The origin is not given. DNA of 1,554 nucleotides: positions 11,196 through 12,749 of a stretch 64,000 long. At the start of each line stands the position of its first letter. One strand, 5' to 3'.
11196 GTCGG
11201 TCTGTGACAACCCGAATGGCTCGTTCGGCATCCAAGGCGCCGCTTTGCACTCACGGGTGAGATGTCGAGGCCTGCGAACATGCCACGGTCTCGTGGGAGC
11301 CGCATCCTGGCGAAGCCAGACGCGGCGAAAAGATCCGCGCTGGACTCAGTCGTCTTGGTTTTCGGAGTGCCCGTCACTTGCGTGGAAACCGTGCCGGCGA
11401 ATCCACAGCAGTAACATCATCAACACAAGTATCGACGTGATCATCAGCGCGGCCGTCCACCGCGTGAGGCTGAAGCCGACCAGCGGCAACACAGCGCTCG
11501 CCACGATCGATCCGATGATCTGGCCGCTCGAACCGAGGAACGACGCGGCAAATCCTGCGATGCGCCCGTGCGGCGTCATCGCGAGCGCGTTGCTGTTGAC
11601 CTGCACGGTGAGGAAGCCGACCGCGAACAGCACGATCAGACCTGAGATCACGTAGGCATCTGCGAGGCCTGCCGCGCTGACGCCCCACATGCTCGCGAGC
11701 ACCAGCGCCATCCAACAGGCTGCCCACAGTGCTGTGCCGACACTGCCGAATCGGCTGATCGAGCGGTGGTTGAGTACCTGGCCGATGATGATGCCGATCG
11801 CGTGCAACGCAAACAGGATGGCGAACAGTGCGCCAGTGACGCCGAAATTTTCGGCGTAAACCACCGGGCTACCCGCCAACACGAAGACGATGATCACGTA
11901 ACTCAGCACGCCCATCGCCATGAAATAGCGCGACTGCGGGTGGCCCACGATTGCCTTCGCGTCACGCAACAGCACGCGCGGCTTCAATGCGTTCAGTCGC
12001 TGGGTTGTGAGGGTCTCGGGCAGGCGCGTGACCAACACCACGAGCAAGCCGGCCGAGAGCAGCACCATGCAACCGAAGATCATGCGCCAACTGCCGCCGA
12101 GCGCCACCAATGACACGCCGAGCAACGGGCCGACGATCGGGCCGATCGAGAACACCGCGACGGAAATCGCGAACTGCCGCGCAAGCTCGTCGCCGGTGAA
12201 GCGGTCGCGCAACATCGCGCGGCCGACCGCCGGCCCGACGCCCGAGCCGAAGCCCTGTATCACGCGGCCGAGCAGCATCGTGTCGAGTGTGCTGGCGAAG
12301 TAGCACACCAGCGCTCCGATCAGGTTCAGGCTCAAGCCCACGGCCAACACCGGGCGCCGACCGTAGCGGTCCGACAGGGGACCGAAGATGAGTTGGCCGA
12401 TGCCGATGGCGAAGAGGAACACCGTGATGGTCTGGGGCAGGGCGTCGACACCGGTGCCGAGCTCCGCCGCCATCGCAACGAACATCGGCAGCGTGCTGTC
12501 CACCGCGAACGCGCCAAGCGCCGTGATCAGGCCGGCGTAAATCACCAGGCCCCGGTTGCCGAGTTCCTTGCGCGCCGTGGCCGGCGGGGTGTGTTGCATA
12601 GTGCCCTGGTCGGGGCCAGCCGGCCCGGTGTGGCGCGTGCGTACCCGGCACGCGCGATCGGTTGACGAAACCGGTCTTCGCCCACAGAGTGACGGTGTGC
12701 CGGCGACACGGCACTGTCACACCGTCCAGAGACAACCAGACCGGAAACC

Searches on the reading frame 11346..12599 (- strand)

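Call 31: search_protein_families(library=pfam, proteins=[window:11346-12599:-], max_evalue=0.001)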
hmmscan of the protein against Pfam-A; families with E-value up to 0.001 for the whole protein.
window:11346-12599:- (417 aa): 4 families
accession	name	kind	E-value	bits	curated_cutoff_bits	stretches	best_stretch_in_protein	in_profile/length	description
PF07690.21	MFS_1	-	1.4e-40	139.7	33.4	2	24-365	3-345/347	Major Facilitator Superfamily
PF00083.30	Sugar_tr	-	1.1e-10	41.4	22.3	1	58-196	50-194/452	Sugar (and other) transporter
PF06609.19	TRI12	-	3.3e-08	32.9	23.2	1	63-190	89-215/599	Fungal trichothecene efflux pump (TRI12)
PF13347.12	MFS_2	-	4.9e-06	25.8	27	1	20-139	229-348/427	MFS/sugar transport protein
